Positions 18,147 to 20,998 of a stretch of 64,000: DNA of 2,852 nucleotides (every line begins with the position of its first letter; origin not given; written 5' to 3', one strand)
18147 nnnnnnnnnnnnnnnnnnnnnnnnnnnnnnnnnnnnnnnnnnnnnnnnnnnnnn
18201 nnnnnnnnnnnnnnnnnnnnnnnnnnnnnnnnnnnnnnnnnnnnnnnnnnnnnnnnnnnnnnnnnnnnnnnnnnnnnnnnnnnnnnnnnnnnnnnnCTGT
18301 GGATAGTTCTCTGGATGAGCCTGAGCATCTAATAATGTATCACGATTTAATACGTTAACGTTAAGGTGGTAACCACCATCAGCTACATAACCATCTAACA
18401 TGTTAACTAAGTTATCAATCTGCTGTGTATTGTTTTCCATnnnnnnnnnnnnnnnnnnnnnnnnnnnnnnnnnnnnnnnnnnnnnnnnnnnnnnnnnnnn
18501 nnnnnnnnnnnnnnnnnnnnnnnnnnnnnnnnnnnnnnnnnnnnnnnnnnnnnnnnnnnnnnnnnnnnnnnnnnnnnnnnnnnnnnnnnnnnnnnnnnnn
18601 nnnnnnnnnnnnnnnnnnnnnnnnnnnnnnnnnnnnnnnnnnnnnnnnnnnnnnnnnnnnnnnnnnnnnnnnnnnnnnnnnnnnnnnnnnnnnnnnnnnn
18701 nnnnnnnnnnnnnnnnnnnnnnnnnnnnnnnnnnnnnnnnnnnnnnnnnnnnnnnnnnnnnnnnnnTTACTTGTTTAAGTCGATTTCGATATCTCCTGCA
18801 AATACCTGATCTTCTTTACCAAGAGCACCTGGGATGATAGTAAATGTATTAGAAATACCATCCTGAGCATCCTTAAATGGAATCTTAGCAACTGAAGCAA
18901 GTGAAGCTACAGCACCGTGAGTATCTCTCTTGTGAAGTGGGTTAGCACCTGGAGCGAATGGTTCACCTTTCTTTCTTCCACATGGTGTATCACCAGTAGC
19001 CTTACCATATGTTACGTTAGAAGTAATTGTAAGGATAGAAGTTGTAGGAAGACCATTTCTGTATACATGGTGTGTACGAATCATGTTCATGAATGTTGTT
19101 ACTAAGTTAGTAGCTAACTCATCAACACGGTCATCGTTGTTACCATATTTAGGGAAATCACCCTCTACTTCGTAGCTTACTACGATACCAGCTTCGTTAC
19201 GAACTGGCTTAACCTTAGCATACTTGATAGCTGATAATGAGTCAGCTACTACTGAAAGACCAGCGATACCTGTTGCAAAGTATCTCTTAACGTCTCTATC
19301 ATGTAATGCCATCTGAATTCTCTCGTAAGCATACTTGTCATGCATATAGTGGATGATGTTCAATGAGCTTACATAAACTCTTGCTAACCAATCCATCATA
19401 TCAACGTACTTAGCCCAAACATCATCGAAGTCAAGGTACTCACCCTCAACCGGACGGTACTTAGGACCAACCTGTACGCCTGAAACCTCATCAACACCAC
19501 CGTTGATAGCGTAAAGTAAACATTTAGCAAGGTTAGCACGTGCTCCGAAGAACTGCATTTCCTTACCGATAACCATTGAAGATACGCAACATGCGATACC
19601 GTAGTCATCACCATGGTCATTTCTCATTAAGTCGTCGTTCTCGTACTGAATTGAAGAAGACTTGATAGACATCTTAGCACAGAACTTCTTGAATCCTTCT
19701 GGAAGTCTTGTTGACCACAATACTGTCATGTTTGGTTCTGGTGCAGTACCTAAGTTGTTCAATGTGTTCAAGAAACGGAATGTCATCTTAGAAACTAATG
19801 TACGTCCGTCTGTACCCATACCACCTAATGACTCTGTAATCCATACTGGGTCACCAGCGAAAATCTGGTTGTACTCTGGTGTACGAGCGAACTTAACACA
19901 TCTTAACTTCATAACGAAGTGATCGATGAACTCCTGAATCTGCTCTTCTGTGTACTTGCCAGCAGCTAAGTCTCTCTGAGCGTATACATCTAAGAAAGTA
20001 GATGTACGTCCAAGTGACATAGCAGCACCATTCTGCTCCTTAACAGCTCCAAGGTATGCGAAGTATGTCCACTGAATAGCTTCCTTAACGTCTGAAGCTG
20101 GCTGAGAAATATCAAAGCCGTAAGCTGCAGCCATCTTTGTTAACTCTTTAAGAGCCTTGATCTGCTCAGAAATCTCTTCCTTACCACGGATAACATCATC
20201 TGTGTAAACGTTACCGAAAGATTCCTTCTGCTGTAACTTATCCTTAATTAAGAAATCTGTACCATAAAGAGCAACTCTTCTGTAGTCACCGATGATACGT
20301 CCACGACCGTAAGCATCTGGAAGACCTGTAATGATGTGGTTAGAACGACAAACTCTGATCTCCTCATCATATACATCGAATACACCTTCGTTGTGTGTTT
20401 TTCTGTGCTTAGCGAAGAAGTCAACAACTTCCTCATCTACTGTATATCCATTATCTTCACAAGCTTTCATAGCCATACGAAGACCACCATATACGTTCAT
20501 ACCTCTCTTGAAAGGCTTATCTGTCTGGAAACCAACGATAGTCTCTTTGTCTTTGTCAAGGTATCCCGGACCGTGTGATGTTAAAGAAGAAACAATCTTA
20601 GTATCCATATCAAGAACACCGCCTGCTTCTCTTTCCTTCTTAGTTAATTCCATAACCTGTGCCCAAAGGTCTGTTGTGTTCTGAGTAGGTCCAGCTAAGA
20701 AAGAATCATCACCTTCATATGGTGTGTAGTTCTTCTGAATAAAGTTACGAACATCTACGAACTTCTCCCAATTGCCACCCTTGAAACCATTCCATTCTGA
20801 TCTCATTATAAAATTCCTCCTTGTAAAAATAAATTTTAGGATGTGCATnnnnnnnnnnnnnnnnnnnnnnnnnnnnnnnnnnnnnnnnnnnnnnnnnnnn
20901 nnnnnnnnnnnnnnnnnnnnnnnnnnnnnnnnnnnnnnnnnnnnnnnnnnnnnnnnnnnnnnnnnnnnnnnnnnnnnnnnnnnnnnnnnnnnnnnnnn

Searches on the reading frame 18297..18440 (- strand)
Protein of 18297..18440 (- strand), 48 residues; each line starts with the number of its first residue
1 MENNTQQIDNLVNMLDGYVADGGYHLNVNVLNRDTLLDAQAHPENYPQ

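Call 93: search_solved_structures(query=window:18297-18440:-, max_evalue=10, show_alignments=0)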
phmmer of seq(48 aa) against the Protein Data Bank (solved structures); distinct sequences matched with E-value up to 10: 27.
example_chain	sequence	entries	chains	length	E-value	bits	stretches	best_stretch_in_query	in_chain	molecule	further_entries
1cm5_A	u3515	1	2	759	5.6e-08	35.6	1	9-48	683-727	PROTEIN (PYRUVATE FORMATE-LYASE)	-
1h16_A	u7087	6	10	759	5.6e-08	35.6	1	9-48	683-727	FORMATE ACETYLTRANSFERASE 1 | Pyruvate formate-lyase | PROTEIN (PYRUVATE FORMATE-LYASE)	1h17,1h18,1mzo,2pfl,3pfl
6owr_A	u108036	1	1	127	8.1e-08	35.1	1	20-48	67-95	Autonomous glycyl radical cofactor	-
5i2a_A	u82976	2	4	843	1e-06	31.8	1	8-46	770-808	Diol-dehydratase | Diol dehydratase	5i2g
8id1_A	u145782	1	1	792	8.3e-05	25.8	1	4-46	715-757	Formate C-acetyltransferase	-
6vxc_A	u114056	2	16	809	0.00032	24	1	6-47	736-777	Trans-4-hydroxy-L-proline dehydratase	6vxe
6xs4_A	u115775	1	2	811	0.001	22.5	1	10-46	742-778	Formate C-acetyltransferase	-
8id7_A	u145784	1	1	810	0.0011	22.3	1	16-46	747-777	Probable dehydratase YbiW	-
8yjn_A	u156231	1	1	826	0.0011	22.3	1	16-46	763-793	Probable dehydratase YbiW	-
2y8n_A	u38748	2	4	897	0.0023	21.4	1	10-47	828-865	4-HYDROXYPHENYLACETATE DECARBOXYLASE LARGE SUBUNIT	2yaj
7vua_A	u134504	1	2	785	0.011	19.2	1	8-46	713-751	HplG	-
1r8w_A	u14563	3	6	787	0.013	19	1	8-47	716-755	glycerol dehydratase | B12-independent glycerol dehydratase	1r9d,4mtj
8id0_A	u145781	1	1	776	0.02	18.5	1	14-46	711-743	formate C-acetyltransferase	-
9rco_A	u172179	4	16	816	0.023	18.3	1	10-46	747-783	Glycyl radical protein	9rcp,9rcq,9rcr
6lon_B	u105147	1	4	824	0.12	16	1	24-46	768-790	PFL2/glycerol dehydratase family glycyl radical enzyme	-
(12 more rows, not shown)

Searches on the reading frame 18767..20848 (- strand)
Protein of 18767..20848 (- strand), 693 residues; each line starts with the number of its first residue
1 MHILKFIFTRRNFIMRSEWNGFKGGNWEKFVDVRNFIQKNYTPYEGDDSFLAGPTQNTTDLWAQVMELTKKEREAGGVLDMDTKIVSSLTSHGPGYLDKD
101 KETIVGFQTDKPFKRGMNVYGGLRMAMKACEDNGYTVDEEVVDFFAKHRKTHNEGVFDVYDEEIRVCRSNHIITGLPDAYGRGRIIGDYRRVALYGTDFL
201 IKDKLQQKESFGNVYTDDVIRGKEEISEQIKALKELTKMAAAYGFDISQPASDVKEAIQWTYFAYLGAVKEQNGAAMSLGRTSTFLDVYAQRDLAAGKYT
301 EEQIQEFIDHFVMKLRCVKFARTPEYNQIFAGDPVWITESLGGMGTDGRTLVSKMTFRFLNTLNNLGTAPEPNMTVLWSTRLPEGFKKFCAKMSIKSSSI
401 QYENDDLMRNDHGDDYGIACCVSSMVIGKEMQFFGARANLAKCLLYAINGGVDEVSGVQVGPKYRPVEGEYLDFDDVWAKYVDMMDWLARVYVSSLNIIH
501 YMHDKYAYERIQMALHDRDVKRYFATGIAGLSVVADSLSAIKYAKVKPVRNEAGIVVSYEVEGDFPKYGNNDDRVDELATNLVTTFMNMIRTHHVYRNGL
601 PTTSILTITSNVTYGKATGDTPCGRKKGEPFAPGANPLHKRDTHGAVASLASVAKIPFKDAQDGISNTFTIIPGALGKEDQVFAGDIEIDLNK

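Call 3: search_protein_families(library=pfam, proteins=[window:18767-20848:-], max_evalue=1)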
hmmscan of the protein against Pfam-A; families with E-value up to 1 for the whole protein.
window:18767-20848:- (693 aa): 3 families
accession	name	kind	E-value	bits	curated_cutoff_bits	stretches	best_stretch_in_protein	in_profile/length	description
PF02901.20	PFL-like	-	1.9e-215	717.8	24.3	1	34-615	6-647/647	Pyruvate formate lyase-like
PF01228.26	Gly_radical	-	1.3e-09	38.9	22.2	1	631-681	1-51/106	Glycine radical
PF11230.13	YjjI-like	-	0.00025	20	23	1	368-428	160-221/485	Glycyl radical enzyme YjjI-like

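Call 4: search_protein_families(library=ncbifam, proteins=[window:18767-20848:-], max_evalue=1)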
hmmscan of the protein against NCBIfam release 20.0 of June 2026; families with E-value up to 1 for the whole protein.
window:18767-20848:- (693 aa): 9 families
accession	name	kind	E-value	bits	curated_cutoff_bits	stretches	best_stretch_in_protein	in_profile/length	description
TIGR01255.1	pyr_form_ly_1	equivalog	0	1075.8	994.2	1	18-682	1-665/744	formate C-acetyltransferase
TIGR01774.1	PFL2-3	subfamily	2.1e-47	161.9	678.2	1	234-680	233-712/786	formate C-acetyltransferase/glycerol dehydratase family glycyl radical enzyme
NF043068.1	glycl_HYPD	equivalog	4.3e-26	91.2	1100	1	225-658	222-690/784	trans-4-hydroxy-L-proline dehydratase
NF007437.0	PRK09983.1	equivalog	3.8e-25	88.1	1109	2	230-386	220-374/765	formate C-acetyltransferase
NF033715.1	glycyl_HPDL_Lrg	equivalog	7.3e-22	77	1150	2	224-394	297-466/901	4-hydroxyphenylacetate decarboxylase large subunit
NF048011.1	SfplDhtHpsGDes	equivalog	2.6e-21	75.6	1000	1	225-656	253-722/821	(2S)-3-sulfopropanediol dehydratase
NF033718.1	indole_decarb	equivalog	2.7e-21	75.5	1100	2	214-503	273-570/868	indoleacetate decarboxylase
TIGR04394.1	choline_CutC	equivalog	3e-21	75.7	1050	2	565-677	601-712/789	choline trimethylamine-lyase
NF048009.1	SfplDhtHpfGKleb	equivalog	7.1e-20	70.7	1000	1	228-665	254-736/824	(2S)-3-sulfopropanediol dehydratase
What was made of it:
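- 18767..20806 (-): PFL core lacking the glycyl-radical loop (679 aa; the longest ORF extends to 20848). It ends after ........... plus a conserved tail, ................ TIGR01255 positions 1-665 of 744, 1075.8 bits; PF02901 (calls 3, 4).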

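Call 42: find_homologous_proteins(query=window:18767-20806:-, max_evalue=1e-20)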
Query window:18767-20806:- (679 aa): 8000 proteins with E <= 1e-20 among 8000 candidates; the best 120 are listed.
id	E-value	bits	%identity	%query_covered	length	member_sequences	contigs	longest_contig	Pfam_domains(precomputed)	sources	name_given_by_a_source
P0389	0.0e+0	1579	100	100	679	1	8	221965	PF02901.21,PF01228.27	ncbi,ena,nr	ncbi:MAG: formate C-acetyltransferase [Lachnospiraceae bacterium]|nr:formate C-acetyltransferase [La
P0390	0.0e+0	1577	100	100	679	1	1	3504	PF02901.21,PF01228.27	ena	-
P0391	0.0e+0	1576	100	100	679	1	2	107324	PF02901.21,PF01228.27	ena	-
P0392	0.0e+0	1575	100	100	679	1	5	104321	PF02901.21,PF01228.27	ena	-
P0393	0.0e+0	1568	99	100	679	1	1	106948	PF02901.21,PF01228.27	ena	-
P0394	0.0e+0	1567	99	100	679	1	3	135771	PF02901.21,PF01228.27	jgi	-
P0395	0.0e+0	1564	99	100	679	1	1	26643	PF02901.21,PF01228.27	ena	-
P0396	0.0e+0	1559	99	100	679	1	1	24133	PF02901.21,PF01228.27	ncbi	-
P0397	0.0e+0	1559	98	100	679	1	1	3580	PF02901.21,PF01228.27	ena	-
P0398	0.0e+0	1558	99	100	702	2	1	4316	PF02901.21,PF01228.27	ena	-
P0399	0.0e+0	1557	98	100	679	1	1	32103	PF02901.21,PF01228.27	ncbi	-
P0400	0.0e+0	1557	98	100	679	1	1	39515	PF02901.21,PF01228.27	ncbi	-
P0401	0.0e+0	1556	98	100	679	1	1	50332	PF02901.21,PF01228.27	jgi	-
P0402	0.0e+0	1556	98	100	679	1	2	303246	PF02901.21,PF01228.27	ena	-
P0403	0.0e+0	1556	98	100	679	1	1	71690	PF02901.21,PF01228.27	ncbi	-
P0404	0.0e+0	1554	98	100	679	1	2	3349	PF02901.21,PF01228.27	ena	-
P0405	0.0e+0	1553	98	100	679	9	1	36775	PF02901.21,PF01228.27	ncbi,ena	-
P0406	0.0e+0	1553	98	100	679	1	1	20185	PF02901.21,PF01228.27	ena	-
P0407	0.0e+0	1551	98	100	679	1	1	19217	PF02901.21,PF01228.27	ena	-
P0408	0.0e+0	1548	98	100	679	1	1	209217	PF02901.21,PF01228.27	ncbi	-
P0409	0.0e+0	1533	97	100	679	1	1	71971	PF02901.21,PF01228.27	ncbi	-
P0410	0.0e+0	1497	94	100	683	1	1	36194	PF02901.21,PF01228.27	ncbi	-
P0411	0.0e+0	1492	94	100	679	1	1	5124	PF02901.21,PF01228.27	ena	-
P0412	0.0e+0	1478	93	100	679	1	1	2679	PF02901.21,PF01228.27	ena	-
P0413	0.0e+0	1477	92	100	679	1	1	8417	PF02901.21,PF01228.27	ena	-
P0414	0.0e+0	1476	92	100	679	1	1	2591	PF02901.21,PF01228.27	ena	-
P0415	0.0e+0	1476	92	100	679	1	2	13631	PF02901.21,PF01228.27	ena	-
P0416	0.0e+0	1475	92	100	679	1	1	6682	PF02901.21,PF01228.27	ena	-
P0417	0.0e+0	1473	91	100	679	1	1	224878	PF02901.21,PF01228.27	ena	-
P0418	0.0e+0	1472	92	100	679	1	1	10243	PF02901.21,PF01228.27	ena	-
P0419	0.0e+0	1467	91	100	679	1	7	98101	PF02901.21,PF01228.27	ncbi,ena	-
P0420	0.0e+0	1444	90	100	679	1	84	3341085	PF02901.21,PF01228.27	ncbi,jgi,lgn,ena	jgi:formate C-acetyltransferase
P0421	0.0e+0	1441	90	100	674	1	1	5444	PF02901.21,PF01228.27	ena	-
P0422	0.0e+0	1441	90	100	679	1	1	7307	PF02901.21,PF01228.27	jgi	-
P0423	0.0e+0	1440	90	100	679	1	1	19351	PF02901.21,PF01228.27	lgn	-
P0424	0.0e+0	1440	90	100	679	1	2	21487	PF02901.21,PF01228.27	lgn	-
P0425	0.0e+0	1439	90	100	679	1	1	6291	PF02901.21,PF01228.27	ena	-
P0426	0.0e+0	1439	90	100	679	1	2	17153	PF02901.21,PF01228.27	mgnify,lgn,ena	mgnify:FL=1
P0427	0.0e+0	1438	90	100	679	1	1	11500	PF02901.21,PF01228.27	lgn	-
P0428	0.0e+0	1438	90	100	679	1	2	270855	PF02901.21,PF01228.27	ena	-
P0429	0.0e+0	1438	90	100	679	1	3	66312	PF02901.21,PF01228.27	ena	-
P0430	0.0e+0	1437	90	100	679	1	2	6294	PF02901.21,PF01228.27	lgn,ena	-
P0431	0.0e+0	1434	89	100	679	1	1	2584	PF02901.21,PF01228.27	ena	-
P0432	0.0e+0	1434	89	100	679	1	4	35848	PF02901.21,PF01228.27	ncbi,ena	-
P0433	0.0e+0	1434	89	100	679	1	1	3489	PF02901.21,PF01228.27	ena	-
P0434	0.0e+0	1433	89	100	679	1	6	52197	PF02901.21,PF01228.27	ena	-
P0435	0.0e+0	1433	90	100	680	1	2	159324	PF02901.21,PF01228.27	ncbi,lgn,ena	-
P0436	0.0e+0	1433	89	100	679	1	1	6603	PF02901.21,PF01228.27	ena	-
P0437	0.0e+0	1433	90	100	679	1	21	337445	PF02901.21,PF01228.27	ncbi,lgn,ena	-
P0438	0.0e+0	1432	89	100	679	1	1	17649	PF02901.21,PF01228.27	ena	-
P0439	0.0e+0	1432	89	100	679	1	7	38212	PF02901.21,PF01228.27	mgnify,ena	mgnify:FL=1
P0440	0.0e+0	1432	89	100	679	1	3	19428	PF02901.21,PF01228.27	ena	-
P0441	0.0e+0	1432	89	100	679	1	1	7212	PF02901.21,PF01228.27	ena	-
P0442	0.0e+0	1432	90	100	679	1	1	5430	PF02901.21,PF01228.27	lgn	-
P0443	0.0e+0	1431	89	100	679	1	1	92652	PF02901.21,PF01228.27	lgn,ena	-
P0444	0.0e+0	1431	90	100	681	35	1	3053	PF02901.21,PF01228.27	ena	-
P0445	0.0e+0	1431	89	100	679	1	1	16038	PF02901.21,PF01228.27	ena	-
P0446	0.0e+0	1431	90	100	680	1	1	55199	PF02901.21,PF01228.27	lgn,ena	-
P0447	0.0e+0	1431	90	100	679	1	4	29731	PF02901.21,PF01228.27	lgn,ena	-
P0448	0.0e+0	1431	90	100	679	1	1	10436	PF02901.21,PF01228.27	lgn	-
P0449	0.0e+0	1431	89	100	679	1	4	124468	PF02901.21,PF01228.27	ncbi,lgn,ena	-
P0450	0.0e+0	1431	90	100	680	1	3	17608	PF02901.21,PF01228.27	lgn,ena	-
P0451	0.0e+0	1431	89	100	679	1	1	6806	PF02901.21,PF01228.27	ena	-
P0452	0.0e+0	1431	89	100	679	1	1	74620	PF02901.21,PF01228.27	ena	-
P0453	0.0e+0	1431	89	100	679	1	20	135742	PF02901.21,PF01228.27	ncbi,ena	-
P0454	0.0e+0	1431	89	100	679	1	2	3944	PF02901.21,PF01228.27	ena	-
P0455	0.0e+0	1430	89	100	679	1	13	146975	PF02901.21,PF01228.27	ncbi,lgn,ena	-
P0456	0.0e+0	1430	89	100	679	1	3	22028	PF02901.21,PF01228.27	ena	-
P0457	0.0e+0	1430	89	100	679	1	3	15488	PF02901.21,PF01228.27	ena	-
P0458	0.0e+0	1430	89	100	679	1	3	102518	PF02901.21,PF01228.27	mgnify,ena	mgnify:FL=1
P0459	0.0e+0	1430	89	100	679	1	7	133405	PF02901.21,PF01228.27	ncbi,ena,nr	ncbi:MAG: formate C-acetyltransferase [Lachnospiraceae bacterium]|nr:formate C-acetyltransferase [La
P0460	0.0e+0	1430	89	100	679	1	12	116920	PF02901.21,PF01228.27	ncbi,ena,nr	ncbi:MAG TPA: formate C-acetyltransferase [Lachnospiraceae bacterium]|nr:formate C-acetyltransferase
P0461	0.0e+0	1430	90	100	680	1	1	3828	PF02901.21,PF01228.27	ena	-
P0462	0.0e+0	1430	89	100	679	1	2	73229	PF02901.21,PF01228.27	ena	-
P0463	0.0e+0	1430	89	100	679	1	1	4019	PF02901.21,PF01228.27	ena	-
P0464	0.0e+0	1429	89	100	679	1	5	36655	PF02901.21,PF01228.27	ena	-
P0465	0.0e+0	1429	89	100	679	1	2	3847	PF02901.21,PF01228.27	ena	-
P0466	0.0e+0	1429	89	100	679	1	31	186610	PF02901.21,PF01228.27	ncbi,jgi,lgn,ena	-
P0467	0.0e+0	1429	89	100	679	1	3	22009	PF02901.21,PF01228.27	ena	-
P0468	0.0e+0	1429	89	100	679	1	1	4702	PF02901.21,PF01228.27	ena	-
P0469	0.0e+0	1428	89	100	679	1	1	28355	PF02901.21,PF01228.27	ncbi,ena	-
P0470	0.0e+0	1428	89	100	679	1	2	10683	PF02901.21,PF01228.27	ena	-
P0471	0.0e+0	1428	90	100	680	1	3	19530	PF02901.21,PF01228.27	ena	-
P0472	0.0e+0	1428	90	100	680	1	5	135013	PF02901.21,PF01228.27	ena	-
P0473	0.0e+0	1428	89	100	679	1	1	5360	PF02901.21,PF01228.27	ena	-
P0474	0.0e+0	1428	89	100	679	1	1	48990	PF02901.21,PF01228.27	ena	-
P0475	0.0e+0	1428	89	100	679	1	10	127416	PF02901.21,PF01228.27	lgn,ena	-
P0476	0.0e+0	1428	89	100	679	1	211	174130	PF02901.21,PF01228.27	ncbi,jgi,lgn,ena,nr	ncbi:formate C-acetyltransferase [Clostridium sp. CAG:590]|nr:formate C-acetyltransferase [Clostridi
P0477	0.0e+0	1427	89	100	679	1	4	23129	PF02901.21,PF01228.27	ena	-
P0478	0.0e+0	1427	89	100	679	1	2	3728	PF02901.21,PF01228.27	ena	-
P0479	0.0e+0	1427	89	100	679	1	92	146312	PF02901.21,PF01228.27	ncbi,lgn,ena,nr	ncbi:MAG: formate C-acetyltransferase [Clostridiales bacterium]|nr:formate C-acetyltransferase [Clos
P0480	0.0e+0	1427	89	100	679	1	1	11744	PF02901.21,PF01228.27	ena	-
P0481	0.0e+0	1427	89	100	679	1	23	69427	PF02901.21,PF01228.27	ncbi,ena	-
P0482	0.0e+0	1427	89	100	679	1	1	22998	PF02901.21,PF01228.27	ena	-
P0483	0.0e+0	1427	89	100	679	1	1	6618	PF02901.21,PF01228.27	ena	-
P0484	0.0e+0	1426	89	100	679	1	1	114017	PF02901.21,PF01228.27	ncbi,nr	ncbi:MAG: formate C-acetyltransferase [Clostridium sp.]|nr:formate C-acetyltransferase [Clostridium 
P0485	0.0e+0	1426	89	100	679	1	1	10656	PF02901.21,PF01228.27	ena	-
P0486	0.0e+0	1426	89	100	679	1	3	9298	PF02901.21,PF01228.27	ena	-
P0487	0.0e+0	1426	89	100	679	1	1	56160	PF02901.21,PF01228.27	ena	-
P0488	0.0e+0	1426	89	100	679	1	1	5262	PF02901.21,PF01228.27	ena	-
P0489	0.0e+0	1426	89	100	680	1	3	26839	PF02901.21,PF01228.27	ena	-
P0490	0.0e+0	1426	89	100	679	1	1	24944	PF02901.21,PF01228.27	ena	-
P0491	0.0e+0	1426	89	100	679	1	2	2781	PF02901.21,PF01228.27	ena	-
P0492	0.0e+0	1426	89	100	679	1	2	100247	PF02901.21,PF01228.27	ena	-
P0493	0.0e+0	1426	89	100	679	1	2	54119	PF02901.21,PF01228.27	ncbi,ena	-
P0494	0.0e+0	1425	90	100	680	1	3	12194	PF02901.21,PF01228.27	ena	-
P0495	0.0e+0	1425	89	100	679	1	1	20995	PF02901.21,PF01228.27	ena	-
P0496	0.0e+0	1425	89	100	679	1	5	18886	PF02901.21,PF01228.27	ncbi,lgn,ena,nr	ncbi:MAG: formate C-acetyltransferase [Clostridium sp.]|nr:formate C-acetyltransferase [Clostridium 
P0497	0.0e+0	1425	89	100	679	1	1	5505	PF02901.21,PF01228.27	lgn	-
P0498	0.0e+0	1425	89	100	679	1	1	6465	PF02901.21,PF01228.27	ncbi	-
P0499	0.0e+0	1425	89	100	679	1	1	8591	PF02901.21,PF01228.27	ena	-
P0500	0.0e+0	1425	89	100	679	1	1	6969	PF02901.21,PF01228.27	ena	-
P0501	0.0e+0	1425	89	100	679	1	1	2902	PF02901.21,PF01228.27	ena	-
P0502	0.0e+0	1425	89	100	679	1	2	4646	PF02901.21,PF01228.27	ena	-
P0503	0.0e+0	1425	89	100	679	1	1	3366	PF02901.21,PF01228.27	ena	-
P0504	0.0e+0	1425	90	100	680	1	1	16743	PF02901.21,PF01228.27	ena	-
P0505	0.0e+0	1424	89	100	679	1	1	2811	PF02901.21,PF01228.27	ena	-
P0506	0.0e+0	1423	89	100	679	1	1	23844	PF02901.21,PF01228.27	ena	-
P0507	0.0e+0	1423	89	100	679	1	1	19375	PF02901.21,PF01228.27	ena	-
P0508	0.0e+0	1423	89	100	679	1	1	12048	PF02901.21,PF01228.27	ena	-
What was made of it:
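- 18767..20806 (-): NCBI-annotated homologues are 679 aa (call 42).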

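Call 90: search_solved_structures(query=window:18767-20806:-, max_evalue=1e-50, show_alignments=1)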
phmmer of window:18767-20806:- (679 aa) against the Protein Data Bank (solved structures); distinct sequences matched with E-value up to 1e-50: 5.
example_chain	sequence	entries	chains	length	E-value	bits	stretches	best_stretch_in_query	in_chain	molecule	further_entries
38lb_A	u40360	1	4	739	0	1104.5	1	1-674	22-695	Formate acetyltransferase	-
38la_A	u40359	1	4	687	0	1087.6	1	5-666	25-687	Formate acetyltransferase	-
1h16_A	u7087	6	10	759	4.3e-286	954.1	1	3-669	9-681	FORMATE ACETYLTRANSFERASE 1 | Pyruvate formate-lyase | PROTEIN (PYRUVATE FORMATE-LYASE)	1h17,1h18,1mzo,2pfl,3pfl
1cm5_A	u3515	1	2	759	1.6e-283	945.6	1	3-669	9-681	PROTEIN (PYRUVATE FORMATE-LYASE)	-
1qhm_A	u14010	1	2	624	2.7e-259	865.5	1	3-612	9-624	PYRUVATE FORMATE-LYASE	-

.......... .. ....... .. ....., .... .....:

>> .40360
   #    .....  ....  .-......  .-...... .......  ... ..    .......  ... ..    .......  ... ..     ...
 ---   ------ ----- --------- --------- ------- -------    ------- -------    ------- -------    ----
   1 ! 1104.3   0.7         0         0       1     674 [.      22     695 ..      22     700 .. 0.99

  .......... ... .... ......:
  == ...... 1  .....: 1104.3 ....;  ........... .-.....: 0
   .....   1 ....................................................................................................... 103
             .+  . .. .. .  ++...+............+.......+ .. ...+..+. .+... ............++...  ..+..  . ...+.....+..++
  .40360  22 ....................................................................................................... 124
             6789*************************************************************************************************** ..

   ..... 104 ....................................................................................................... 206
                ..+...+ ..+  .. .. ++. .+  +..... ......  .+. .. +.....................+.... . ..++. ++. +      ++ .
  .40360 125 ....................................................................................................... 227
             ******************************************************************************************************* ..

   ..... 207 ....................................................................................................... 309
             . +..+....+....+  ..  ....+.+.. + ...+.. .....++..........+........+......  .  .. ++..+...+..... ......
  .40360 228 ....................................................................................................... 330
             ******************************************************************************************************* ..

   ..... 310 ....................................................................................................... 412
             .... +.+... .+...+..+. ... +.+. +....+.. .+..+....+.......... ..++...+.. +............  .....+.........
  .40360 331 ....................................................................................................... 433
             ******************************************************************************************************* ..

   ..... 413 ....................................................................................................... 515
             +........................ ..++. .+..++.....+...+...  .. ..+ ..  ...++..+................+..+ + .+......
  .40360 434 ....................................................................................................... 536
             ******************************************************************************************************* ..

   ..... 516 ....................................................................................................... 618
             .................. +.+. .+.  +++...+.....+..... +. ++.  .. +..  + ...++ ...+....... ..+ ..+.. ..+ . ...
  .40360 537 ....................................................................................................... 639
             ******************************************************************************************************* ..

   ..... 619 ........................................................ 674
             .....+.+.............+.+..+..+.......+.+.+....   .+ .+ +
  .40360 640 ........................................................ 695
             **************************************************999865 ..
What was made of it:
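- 18767..20806 (-): Aligns to E. coli PFL 9-681 (call 90).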
